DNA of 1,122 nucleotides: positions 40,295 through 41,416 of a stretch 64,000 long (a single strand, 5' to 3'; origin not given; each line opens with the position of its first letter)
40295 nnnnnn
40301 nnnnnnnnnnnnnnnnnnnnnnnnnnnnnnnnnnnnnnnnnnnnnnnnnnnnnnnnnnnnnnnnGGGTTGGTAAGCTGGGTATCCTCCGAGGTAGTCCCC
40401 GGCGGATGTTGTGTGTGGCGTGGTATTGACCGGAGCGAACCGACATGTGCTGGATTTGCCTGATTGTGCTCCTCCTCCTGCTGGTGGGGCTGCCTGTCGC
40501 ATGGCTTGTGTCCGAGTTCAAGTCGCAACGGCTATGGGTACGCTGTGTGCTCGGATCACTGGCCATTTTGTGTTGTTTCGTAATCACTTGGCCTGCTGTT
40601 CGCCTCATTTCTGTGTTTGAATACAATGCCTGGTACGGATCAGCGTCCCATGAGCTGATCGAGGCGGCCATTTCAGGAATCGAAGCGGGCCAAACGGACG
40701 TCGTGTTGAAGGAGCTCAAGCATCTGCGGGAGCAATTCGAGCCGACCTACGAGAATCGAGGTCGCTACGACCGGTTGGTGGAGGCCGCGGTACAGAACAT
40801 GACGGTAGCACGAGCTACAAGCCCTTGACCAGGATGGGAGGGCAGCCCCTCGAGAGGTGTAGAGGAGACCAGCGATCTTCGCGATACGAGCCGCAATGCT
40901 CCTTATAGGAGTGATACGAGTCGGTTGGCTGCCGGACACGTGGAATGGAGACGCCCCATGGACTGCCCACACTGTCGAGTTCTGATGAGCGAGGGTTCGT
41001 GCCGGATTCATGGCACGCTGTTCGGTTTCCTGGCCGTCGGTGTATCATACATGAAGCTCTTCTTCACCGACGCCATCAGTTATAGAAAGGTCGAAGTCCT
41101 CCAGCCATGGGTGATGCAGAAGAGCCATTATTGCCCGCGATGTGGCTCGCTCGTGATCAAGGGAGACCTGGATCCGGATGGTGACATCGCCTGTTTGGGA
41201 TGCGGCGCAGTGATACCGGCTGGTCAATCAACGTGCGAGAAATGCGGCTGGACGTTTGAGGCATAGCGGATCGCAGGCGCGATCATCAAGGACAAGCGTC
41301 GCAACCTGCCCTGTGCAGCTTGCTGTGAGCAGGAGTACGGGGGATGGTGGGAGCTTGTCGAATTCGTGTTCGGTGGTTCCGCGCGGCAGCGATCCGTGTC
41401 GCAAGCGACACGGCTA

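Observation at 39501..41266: Three-gene cassette of unassignable proteins riding behind a PIN toxin-antitoxin pair: candidate undescribed accessory or defence-type system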

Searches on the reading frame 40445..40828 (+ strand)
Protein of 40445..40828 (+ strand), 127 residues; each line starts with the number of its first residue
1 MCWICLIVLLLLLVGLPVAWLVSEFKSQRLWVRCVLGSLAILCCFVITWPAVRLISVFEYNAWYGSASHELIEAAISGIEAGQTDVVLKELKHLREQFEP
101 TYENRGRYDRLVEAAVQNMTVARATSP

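Call 3: search_protein_families(library=pfam, proteins=[window:40445-40828:+], max_evalue=1)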
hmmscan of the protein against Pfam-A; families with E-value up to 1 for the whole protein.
window:40445-40828:+ (127 aa): 2 families
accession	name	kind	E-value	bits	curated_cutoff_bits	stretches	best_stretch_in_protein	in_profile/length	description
PF04001.18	Vhr1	-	0.03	15.1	25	1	71-120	31-82/91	Transcription factor Vhr1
PF13567.11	DUF4131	-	0.26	11.4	31.6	1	3-54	6-53/165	Domain of unknown function (DUF4131)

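Call 4: search_protein_families(library=padloc, proteins=[window:40445-40828:+], max_evalue=1)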
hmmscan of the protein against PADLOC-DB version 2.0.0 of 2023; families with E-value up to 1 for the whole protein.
window:40445-40828:+ (127 aa): 0 families

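Call 5: search_protein_families(library=ncbifam, proteins=[window:40445-40828:+], max_evalue=1)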
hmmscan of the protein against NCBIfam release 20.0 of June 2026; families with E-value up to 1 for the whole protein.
window:40445-40828:+ (127 aa): 1 family
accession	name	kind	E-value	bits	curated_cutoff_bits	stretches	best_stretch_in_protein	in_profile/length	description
NF005629.0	PRK07377.1-5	equivalog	0.19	11.6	370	1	4-56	6-56/183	hypothetical protein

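Call 23: search_protein_families(library=phrogs, proteins=[window:40445-40828:+], max_evalue=1)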
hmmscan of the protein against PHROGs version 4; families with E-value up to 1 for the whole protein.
window:40445-40828:+ (127 aa): 2 families
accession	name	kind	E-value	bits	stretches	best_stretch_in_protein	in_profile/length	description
phrog_20195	-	unknown function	0.059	14.6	1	88-123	6-41/62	-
phrog_29339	-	unknown function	0.17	13.4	1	9-52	23-68/114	-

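Call 37: find_homologous_proteins(query=window:40445-40828:+, max_evalue=0.01)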
Query window:40445-40828:+ (127 aa): 42 proteins with E <= 0.01 among 129 candidates.
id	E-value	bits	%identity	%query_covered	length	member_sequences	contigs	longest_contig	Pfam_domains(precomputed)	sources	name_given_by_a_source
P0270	1.1e-78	279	100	100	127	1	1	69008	-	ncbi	-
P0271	3.2e-33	132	56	78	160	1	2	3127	-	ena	-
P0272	2.4e-32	129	52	88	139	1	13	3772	-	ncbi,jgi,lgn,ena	-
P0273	6.9e-29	118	47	97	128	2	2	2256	-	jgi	jgi:hypothetical protein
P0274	3.9e-27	113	50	97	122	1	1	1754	-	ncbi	-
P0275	4.2e-27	112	44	97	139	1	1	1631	-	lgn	-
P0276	1.2e-26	111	48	88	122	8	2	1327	-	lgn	-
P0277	1.3e-26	111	53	89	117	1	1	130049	-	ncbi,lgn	-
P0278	2.1e-25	107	45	94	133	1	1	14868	-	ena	-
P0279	2.2e-25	107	45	97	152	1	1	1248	-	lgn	-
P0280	2.5e-25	107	48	91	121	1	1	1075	-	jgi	jgi:hypothetical protein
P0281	5.6e-25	106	43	94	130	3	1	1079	-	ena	-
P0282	6.0e-25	105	48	83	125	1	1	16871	-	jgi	jgi:hypothetical protein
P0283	7.3e-25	105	42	82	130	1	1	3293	-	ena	-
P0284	8.3e-25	105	43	94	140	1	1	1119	-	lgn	-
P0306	1.6e-20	91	43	91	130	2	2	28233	-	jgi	jgi:hypothetical protein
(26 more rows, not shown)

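Call 39: find_encoding_contigs(protein=P0277, flank=5000, max_places=2)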
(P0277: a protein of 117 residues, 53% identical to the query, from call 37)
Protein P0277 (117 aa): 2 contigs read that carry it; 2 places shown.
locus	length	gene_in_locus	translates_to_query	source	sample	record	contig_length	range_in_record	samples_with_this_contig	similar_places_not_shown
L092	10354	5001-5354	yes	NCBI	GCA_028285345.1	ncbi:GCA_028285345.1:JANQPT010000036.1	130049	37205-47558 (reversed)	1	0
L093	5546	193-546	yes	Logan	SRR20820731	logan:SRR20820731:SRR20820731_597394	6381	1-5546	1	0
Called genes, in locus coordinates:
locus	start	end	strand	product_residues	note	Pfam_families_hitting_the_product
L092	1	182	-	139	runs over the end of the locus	-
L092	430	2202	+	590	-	PF02690:Na_Pi_cotrans, PF01895:PhoU (faint)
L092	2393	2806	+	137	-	-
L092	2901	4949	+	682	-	PF01326:PPDK_N, PF00391:PEP-utilizers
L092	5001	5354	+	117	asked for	-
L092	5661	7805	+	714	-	PF13487:HD_5, PF01966:HD, PF00990:GGDEF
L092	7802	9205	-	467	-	PF01663:Phosphodiest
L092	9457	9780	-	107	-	PF00216:Bac_DNA_binding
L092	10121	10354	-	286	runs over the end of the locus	PF00857:Isochorismatase (faint)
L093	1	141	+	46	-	?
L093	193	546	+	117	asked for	-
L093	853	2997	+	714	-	PF13487:HD_5, PF01966:HD, PF00990:GGDEF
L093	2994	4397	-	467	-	PF01663:Phosphodiest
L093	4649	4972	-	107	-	PF00216:Bac_DNA_binding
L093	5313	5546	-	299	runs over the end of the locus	PF00857:Isochorismatase (faint)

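Call 40: find_encoding_contigs(protein=P0306, flank=5000, max_places=2)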
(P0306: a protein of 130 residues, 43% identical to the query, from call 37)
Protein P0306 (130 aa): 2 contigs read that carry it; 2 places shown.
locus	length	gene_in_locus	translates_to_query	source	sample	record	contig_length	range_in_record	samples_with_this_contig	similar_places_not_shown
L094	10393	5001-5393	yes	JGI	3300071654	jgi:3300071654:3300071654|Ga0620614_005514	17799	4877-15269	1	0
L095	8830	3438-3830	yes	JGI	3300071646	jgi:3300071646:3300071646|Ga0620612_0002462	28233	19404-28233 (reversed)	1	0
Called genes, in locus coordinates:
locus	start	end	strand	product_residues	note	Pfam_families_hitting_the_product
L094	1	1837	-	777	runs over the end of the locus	PF07690:MFS_1, PF01564:Spermine_synth (weak)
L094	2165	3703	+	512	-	PF00070:Pyr_redox (faint), PF00890:FAD_binding_2 (faint), PF01266:DAO (faint), PF03486:HI0933_like (faint), PF07992:Pyr_redox_2 (faint), PF12831:FAD_oxidored, PF13450:NAD_binding_8, PF01593:Amino_oxidase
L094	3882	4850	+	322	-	PF01370:Epimerase, PF08338:DUF1731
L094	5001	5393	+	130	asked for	-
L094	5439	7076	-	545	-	PF06863:DUF1254, PF06742:DUF1214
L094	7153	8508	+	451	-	PF01244:Peptidase_M19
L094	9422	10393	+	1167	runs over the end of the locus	?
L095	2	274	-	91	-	?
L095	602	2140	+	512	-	PF00070:Pyr_redox (faint), PF00890:FAD_binding_2 (faint), PF01266:DAO (faint), PF03486:HI0933_like (faint), PF07992:Pyr_redox_2 (faint), PF12831:FAD_oxidored, PF13450:NAD_binding_8, PF01593:Amino_oxidase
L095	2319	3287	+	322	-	PF01370:Epimerase, PF16363:GDP_Man_Dehyd (faint), PF08338:DUF1731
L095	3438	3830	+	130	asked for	-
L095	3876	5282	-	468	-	PF06863:DUF1254, PF06742:DUF1214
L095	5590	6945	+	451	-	PF01244:Peptidase_M19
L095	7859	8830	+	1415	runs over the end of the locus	-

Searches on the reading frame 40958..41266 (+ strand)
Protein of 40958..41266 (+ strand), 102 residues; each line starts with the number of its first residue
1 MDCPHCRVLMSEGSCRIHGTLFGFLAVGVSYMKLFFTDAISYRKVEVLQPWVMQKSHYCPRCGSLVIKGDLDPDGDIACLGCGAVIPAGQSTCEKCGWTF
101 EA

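Call 3: search_protein_families(library=pfam, proteins=[window:40958-41266:+], max_evalue=1)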
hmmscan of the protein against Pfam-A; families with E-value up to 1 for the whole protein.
window:40958-41266:+ (102 aa): 22 families
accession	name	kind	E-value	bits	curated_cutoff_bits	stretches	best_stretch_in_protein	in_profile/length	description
PF12773.13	DZR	-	2.6e-06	27.9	27.3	1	54-97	10-45/45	Double zinc ribbon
PF13240.11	Zn_Ribbon_1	-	9.4e-05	22.5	25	1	79-97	2-20/23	zinc-ribbon domain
PF17848.7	Zn_ribbon_ACC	-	0.005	17.4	24.5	1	59-71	4-16/26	Acetyl-CoA carboxylase zinc finger domain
PF02150.21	Zn_ribbon_RPB9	-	0.023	15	25.2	1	58-90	3-35/36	RNA polymerases M/15 Kd subunit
PF13248.11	Zn_ribbon_3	-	0.029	14.3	27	1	58-68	4-14/26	zinc-ribbon domain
PF08271.17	Zn_Ribbon_TF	-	0.047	13.7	29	1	58-87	2-30/43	TFIIB zinc-binding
PF09889.16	DUF2116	-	0.074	13.5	26.8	1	79-101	6-29/59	Probable treble clef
PF09723.15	Zn_ribbon_8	-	0.076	13.5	34.4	1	45-64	15-34/41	Zinc ribbon domain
PF06677.18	Auto_anti-p27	-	0.087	13.4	24.1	1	51-83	11-40/40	Sjogren's syndrome/scleroderma autoantigen 1 (Autoantigen p27)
PF18912.6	DZR_2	-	0.089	13.1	27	1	78-96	9-27/56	Double zinc ribbon domain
PF05528.17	Acc5b_avian_CoV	-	0.1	12.9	27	0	56-71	37-52/82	Accessory protein 5b, avian coronavirus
PF07754.17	HVO_2753_ZBP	-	0.11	12.7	33.2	1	54-67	14-27/46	Small zinc finger protein HVO_2753-like, Zn-binding pocket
PF06093.19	Spt4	-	0.15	12.6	25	0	78-96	3-24/77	Spt4/RpoE2 zinc finger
PF25164.1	CoiA_N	-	0.16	11.9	26.3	1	48-67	9-28/50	Competence protein CoiA, N-terminal domain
PF04032.22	Rpr2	-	0.28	11.9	29.3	1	40-69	31-58/90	RNAse P Rpr2/Rpp21/SNM1 subunit domain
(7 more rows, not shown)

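Call 4: search_protein_families(library=padloc, proteins=[window:40958-41266:+], max_evalue=1)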
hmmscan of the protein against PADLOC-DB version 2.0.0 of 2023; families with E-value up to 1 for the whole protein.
window:40958-41266:+ (102 aa): 1 family
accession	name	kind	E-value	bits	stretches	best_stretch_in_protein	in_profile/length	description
PDLC03207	mREase_II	-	0.007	13.8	1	42-82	17-59/256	Type II methyl-directed restriction enzyme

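Call 5: search_protein_families(library=ncbifam, proteins=[window:40958-41266:+], max_evalue=1)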
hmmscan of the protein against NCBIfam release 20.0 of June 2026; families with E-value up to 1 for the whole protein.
window:40958-41266:+ (102 aa): 11 families
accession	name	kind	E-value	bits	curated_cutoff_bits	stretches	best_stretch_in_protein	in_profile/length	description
NF041664.1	RNAP_arch_Epp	equivalog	0.00084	19.2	50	0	3-20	3-20/57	transcription elongation factor subunit Spt4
NF047912.1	ECs_2282_CxxC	subfamily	0.0066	16.3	37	1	58-89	4-40/60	ECs_2282 family putative zinc-binding protein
NF003161.0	PRK04136.1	equivalog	0.016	14.8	54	1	79-98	17-36/49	50S ribosomal protein L40e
NF051898.1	MBSP1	equivalog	0.045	13.3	320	1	76-96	50-70/289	biosurfactant protein 1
TIGR02605.1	CxxC_CxxC_SSSS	subfamily_domain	0.068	13.2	31.3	0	45-64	15-34/52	FmdB family zinc ribbon protein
NF011481.0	PRK14890.1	equivalog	0.16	12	61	0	50-67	21-38/61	putative Zn-ribbon RNA-binding protein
NF005554.0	PRK07218.1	equivalog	0.23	10.4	447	1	3-21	300-318/423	Single-stranded DNA binding protein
NF001658.0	PRK00423.1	subfamily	0.25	10.4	384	1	53-87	10-43/312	transcription initiation factor IIB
NF001669.0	PRK00432.1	equivalog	0.31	11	54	1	52-68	22-37/58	30S ribosomal protein S27ae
TIGR04165.1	methano_modCys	hypoth_equivalog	0.68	10.2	60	1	89-101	35-47/50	TIGR04165 family Cys-rich peptide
TIGR03655.1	anti_R_Lar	subfamily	0.88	9.9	39.6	0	59-91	4-43/55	Lar family restriction alleviation protein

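Call 23: search_protein_families(library=phrogs, proteins=[window:40958-41266:+], max_evalue=1)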
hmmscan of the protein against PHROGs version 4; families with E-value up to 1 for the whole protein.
window:40958-41266:+ (102 aa): 2 families
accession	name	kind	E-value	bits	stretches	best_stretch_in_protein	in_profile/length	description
phrog_9700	-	unknown function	0.32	10.8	1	55-100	19-64/483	-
phrog_31963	-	unknown function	0.42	11.7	1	57-86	16-43/45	-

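Call 36: find_homologous_proteins(query=window:40958-41266:+, max_evalue=0.01)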
Query window:40958-41266:+ (102 aa): 2 proteins with E <= 0.01 among 4 candidates.
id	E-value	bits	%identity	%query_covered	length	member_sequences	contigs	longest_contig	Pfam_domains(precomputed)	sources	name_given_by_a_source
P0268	7.9e-67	240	100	100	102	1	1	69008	PF12773.14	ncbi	-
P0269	2.3e-53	197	83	100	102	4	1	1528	PF13240.12,PF12773.14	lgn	-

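Call 41: find_encoding_contigs(protein=P0269, flank=5000, max_places=3)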
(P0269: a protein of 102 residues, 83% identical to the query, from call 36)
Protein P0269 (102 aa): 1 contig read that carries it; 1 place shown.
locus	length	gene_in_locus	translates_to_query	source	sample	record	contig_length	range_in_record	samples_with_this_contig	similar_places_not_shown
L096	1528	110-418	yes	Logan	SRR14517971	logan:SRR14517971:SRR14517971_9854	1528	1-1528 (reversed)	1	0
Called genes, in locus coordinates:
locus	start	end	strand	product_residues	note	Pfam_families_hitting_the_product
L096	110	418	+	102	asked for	PF13240:Zn_Ribbon_1 (faint), PF12773:DZR (weak)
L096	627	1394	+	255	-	PF00588:SpoU_methylase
